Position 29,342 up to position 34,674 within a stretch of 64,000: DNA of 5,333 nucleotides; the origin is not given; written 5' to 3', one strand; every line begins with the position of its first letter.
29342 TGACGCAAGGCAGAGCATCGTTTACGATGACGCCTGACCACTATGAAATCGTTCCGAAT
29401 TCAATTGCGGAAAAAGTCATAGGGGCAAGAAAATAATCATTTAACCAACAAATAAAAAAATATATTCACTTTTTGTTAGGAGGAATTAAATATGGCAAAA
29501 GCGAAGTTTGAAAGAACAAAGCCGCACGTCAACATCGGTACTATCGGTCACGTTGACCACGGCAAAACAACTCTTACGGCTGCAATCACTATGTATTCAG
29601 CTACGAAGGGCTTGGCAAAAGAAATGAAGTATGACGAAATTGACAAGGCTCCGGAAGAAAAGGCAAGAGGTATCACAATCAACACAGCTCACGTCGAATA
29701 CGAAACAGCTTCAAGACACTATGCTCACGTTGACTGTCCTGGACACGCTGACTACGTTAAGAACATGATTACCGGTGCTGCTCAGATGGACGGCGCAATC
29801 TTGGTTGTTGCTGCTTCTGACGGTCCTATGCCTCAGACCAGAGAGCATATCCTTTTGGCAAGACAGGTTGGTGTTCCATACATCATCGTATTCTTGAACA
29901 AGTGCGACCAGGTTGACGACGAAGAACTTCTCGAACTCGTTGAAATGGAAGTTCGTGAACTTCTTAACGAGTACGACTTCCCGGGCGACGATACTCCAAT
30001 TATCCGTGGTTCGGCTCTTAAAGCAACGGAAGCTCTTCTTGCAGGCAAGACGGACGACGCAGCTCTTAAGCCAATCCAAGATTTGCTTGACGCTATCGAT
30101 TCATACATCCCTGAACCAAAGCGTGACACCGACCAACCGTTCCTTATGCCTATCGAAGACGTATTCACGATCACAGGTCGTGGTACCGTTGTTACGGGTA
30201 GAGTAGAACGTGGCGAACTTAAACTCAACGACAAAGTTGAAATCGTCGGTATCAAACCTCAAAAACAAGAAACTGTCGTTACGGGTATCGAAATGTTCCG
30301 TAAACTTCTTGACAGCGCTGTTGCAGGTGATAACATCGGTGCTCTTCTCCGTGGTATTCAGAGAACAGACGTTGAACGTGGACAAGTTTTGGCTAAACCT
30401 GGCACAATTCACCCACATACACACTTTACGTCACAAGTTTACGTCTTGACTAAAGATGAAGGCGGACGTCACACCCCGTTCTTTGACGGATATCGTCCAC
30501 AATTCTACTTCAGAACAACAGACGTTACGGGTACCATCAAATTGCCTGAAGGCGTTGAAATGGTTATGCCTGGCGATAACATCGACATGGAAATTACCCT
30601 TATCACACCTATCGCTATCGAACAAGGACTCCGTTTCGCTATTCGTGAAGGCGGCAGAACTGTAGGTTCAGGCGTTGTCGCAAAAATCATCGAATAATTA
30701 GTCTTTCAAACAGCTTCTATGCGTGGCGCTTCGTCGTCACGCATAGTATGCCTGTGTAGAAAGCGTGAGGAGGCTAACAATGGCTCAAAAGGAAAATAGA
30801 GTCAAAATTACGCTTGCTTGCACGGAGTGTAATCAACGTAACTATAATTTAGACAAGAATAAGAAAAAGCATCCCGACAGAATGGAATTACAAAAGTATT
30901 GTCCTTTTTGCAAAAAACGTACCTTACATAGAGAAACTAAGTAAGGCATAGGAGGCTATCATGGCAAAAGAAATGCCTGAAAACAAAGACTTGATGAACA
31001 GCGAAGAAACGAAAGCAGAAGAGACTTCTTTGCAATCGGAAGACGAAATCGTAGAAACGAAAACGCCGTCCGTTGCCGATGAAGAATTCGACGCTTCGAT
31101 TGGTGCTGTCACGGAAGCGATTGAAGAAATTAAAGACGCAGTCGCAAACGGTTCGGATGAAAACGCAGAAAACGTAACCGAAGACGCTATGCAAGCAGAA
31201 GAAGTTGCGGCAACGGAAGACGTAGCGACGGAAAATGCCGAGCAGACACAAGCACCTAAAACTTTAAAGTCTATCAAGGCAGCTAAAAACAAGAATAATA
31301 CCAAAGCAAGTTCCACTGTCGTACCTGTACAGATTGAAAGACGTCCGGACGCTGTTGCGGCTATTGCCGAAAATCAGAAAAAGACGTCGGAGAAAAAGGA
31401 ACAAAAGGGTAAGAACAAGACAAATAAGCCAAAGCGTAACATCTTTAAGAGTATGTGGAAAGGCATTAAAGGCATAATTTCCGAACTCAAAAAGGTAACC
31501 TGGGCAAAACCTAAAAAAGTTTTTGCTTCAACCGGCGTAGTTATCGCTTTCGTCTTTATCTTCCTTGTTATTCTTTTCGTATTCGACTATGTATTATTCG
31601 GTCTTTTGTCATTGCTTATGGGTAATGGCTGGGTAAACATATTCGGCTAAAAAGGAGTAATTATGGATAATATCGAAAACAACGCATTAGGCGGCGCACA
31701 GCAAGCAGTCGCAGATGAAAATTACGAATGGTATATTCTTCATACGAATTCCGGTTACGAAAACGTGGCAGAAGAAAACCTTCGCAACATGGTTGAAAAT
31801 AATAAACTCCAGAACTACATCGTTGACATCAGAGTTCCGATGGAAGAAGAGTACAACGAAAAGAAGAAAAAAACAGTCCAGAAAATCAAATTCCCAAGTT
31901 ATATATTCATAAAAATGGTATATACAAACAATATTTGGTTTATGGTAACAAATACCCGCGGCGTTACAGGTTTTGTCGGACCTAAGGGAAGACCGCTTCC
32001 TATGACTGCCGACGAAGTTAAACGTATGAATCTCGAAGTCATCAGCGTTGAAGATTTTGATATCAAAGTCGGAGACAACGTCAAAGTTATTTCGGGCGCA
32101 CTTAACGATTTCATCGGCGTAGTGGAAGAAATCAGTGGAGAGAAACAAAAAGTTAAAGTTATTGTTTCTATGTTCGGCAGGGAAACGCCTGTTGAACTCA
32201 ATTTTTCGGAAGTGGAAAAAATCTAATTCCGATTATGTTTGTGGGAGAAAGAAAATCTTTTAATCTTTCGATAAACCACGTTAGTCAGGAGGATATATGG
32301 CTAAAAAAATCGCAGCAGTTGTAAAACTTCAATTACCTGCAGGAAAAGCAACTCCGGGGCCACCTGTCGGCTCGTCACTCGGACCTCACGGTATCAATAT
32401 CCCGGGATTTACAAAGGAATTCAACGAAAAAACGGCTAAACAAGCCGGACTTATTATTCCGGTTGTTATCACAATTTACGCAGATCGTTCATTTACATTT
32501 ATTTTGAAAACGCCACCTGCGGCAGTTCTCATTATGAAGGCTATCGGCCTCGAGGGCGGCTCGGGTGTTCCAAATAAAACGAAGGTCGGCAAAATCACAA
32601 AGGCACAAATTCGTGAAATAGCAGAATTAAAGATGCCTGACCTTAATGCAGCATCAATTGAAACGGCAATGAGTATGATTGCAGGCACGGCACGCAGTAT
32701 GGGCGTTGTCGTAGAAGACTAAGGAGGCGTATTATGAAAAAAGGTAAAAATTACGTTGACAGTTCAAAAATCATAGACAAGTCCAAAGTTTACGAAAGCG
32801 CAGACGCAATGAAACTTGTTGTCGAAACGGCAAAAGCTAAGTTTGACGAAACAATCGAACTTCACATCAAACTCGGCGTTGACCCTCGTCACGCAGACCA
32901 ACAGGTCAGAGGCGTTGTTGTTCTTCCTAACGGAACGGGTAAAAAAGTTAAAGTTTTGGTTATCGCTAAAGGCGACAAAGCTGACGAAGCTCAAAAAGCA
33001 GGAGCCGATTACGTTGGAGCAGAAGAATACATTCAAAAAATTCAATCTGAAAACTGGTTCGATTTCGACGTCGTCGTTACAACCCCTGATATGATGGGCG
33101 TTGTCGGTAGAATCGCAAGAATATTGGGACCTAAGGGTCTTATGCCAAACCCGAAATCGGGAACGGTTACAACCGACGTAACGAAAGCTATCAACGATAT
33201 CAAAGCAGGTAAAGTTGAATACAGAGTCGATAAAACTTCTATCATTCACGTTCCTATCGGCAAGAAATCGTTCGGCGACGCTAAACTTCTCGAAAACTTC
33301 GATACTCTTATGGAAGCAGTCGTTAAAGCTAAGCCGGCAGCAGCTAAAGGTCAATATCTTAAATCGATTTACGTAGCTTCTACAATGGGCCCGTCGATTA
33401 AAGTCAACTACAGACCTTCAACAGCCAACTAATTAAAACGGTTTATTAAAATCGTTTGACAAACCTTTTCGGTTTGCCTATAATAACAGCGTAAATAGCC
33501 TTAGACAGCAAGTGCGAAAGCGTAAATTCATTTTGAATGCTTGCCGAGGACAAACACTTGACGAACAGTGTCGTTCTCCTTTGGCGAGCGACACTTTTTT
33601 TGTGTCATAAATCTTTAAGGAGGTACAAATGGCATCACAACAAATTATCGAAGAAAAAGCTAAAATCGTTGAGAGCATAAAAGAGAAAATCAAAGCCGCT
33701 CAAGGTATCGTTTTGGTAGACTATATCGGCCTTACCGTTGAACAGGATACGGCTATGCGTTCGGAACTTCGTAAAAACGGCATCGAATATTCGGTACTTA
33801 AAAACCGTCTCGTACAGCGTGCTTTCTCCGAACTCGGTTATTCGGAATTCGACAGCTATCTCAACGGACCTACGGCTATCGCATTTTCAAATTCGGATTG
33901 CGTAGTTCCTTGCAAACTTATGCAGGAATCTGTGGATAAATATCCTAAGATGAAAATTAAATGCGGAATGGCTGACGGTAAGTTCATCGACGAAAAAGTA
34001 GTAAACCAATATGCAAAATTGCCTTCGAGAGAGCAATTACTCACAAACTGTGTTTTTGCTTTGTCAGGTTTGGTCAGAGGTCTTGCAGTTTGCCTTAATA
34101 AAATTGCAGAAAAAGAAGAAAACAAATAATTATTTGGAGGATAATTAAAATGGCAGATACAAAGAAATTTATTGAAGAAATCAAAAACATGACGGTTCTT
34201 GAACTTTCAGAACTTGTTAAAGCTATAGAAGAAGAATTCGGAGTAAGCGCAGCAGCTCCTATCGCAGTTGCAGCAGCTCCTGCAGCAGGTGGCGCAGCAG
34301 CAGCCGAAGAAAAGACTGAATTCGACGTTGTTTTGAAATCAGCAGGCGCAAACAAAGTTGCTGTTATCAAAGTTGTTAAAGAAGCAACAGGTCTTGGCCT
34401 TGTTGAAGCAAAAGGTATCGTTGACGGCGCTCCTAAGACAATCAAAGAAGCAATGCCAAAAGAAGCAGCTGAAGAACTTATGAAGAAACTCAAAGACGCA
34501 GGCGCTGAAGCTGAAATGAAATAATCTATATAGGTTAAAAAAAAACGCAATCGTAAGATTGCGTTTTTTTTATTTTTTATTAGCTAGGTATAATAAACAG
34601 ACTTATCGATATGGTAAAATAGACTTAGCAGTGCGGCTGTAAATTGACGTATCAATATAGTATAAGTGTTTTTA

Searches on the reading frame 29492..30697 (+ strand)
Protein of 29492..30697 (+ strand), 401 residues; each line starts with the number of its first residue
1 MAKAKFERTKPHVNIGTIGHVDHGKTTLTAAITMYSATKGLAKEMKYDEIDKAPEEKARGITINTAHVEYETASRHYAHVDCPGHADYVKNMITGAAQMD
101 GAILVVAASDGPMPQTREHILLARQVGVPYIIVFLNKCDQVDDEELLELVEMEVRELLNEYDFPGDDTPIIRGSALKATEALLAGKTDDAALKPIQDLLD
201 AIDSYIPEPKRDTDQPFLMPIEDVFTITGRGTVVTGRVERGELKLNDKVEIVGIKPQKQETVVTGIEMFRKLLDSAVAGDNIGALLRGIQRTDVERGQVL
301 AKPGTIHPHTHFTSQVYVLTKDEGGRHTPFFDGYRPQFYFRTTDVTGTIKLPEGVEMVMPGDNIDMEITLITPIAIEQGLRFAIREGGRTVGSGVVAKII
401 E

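Call 64: list_cluster_members(proteins=[P0126, P0128, window:29492-30697:+, window:34150-34524:+])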
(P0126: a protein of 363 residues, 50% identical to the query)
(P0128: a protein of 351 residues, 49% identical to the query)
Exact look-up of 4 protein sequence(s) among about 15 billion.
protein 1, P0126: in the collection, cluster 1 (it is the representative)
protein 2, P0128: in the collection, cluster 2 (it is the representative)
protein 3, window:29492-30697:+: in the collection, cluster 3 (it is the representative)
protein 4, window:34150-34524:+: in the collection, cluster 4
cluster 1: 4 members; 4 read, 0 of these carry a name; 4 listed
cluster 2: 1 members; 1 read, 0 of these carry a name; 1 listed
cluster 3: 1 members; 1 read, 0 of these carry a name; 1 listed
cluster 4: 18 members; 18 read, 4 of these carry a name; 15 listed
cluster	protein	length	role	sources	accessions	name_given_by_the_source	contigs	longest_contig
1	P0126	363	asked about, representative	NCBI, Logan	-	-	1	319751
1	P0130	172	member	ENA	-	-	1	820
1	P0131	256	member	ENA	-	-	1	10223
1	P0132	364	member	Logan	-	-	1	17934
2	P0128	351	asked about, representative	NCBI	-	-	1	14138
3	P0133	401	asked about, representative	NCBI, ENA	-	-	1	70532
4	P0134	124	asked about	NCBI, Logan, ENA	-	-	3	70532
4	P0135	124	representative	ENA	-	-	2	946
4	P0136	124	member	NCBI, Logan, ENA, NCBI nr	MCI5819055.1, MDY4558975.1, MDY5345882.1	MAG: 50S ribosomal protein L7/L12 [Acidaminococcus sp.] | 50S ribosomal protein L7/L12 [Acidaminococcus sp.]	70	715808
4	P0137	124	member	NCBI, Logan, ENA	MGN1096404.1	MAG: 50S ribosomal protein L7/L12 [Christensenellales bacterium]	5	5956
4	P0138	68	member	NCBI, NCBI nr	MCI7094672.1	MAG: ribosomal protein L7/L12, partial [Clostridiales bacterium] | ribosomal protein L7/L12 [Clostridiales bacterium]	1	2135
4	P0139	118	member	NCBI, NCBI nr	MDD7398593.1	MAG: 50S ribosomal protein L7/L12, partial [Firmicutes bacterium] | 50S ribosomal protein L7/L12 [Bacillota bacterium]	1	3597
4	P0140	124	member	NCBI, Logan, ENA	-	-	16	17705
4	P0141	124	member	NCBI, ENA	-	-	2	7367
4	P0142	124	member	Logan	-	-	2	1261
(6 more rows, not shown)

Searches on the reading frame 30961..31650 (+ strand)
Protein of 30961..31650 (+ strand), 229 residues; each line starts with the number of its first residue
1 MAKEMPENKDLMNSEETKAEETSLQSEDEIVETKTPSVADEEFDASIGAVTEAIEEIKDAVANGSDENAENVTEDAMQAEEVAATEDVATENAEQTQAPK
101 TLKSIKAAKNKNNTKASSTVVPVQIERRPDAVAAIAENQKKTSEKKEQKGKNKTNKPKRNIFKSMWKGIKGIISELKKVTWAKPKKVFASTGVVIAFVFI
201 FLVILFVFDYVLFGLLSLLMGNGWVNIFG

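Call 7: search_protein_families(library=pfam, proteins=[window:30961-31650:+])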
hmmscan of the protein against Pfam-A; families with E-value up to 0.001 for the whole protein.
window:30961-31650:+ (229 aa): 1 family
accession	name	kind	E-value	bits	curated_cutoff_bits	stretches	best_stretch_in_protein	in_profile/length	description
PF00584.25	SecE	-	1.4e-11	44.6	22.7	1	169-220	4-55/55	SecE/Sec61-gamma subunits of protein translocation complex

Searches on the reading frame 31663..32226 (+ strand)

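Call 7: search_protein_families(library=pfam, proteins=[window:31663-32226:+])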
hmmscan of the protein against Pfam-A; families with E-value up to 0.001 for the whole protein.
window:31663-32226:+ (187 aa): 3 families
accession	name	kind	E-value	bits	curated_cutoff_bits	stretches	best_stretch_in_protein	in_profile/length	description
PF02357.24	NusG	-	1.6e-24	86.7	22.2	1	22-122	2-92/93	Transcription termination factor nusG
PF23284.2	KOW2_Spt5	-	2.9e-06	27.5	28.9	1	137-186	2-49/50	Transcription elongation factor SPT5, second KOW domain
PF00467.35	KOW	-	5.7e-05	23.2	22.3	1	136-167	1-30/32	KOW motif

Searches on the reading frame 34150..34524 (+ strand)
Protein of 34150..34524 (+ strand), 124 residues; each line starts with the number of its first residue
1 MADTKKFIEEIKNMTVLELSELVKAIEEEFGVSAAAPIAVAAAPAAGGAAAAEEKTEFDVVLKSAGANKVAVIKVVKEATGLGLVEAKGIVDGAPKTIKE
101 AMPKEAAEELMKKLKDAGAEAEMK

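Call 7: search_protein_families(library=pfam, proteins=[window:34150-34524:+])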
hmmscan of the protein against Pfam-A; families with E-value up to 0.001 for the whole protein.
window:34150-34524:+ (124 aa): 2 families
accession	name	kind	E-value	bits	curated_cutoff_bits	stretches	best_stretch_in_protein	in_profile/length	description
PF00542.24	Ribosomal_L12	-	2.9e-27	95.2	25.9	1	58-124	1-67/67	Ribosomal protein L7/L12 C-terminal domain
PF16320.10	Ribosomal_L12_N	-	2.1e-21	75.8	25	1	4-50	2-48/48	Ribosomal protein L7/L12 dimerisation domain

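Call 19: find_encoding_contigs(protein=window:34150-34524:+, flank=3000, max_places=10)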
Protein window:34150-34524:+ (124 aa): 8 contigs read that carry it; 6 places shown.
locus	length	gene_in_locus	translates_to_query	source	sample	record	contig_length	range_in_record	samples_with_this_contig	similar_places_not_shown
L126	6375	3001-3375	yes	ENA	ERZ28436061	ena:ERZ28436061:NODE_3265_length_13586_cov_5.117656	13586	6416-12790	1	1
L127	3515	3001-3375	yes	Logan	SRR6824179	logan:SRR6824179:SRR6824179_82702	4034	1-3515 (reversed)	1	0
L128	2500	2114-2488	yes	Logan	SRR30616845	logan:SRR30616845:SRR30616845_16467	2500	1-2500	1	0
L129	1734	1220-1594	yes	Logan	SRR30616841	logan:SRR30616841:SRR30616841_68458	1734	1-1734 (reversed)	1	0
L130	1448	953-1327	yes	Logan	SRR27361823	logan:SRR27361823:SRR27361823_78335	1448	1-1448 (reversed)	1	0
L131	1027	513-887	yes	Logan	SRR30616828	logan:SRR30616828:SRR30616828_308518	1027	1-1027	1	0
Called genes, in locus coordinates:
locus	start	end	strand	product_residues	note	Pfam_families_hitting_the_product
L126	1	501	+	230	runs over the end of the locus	-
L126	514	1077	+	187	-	PF02357:NusG, PF23284:KOW2_Spt5 (weak)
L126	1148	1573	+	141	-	PF03946:Ribosomal_L11_N, PF00298:Ribosomal_L11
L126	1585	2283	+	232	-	PF00687:Ribosomal_L1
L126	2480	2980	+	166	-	PF00466:Ribosomal_L10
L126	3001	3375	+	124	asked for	PF16320:Ribosomal_L12_N, PF00542:Ribosomal_L12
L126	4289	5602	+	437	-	PF00128:Alpha-amylase, PF16657:Malt_amylase_C (weak)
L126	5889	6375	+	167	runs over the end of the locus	PF04542:Sigma70_r2, PF08281:Sigma70_r4_2 (weak)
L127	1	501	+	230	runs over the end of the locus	PF00584:SecE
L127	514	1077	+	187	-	PF02357:NusG, PF23284:KOW2_Spt5 (weak)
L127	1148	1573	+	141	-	PF03946:Ribosomal_L11_N, PF00298:Ribosomal_L11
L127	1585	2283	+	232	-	PF00687:Ribosomal_L1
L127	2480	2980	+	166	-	PF00466:Ribosomal_L10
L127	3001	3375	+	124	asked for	PF16320:Ribosomal_L12_N, PF00542:Ribosomal_L12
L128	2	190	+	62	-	?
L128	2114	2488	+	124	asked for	PF16320:Ribosomal_L12_N, PF00542:Ribosomal_L12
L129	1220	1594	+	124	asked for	PF16320:Ribosomal_L12_N, PF00542:Ribosomal_L12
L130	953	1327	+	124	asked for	PF16320:Ribosomal_L12_N, PF00542:Ribosomal_L12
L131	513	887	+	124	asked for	PF16320:Ribosomal_L12_N, PF00542:Ribosomal_L12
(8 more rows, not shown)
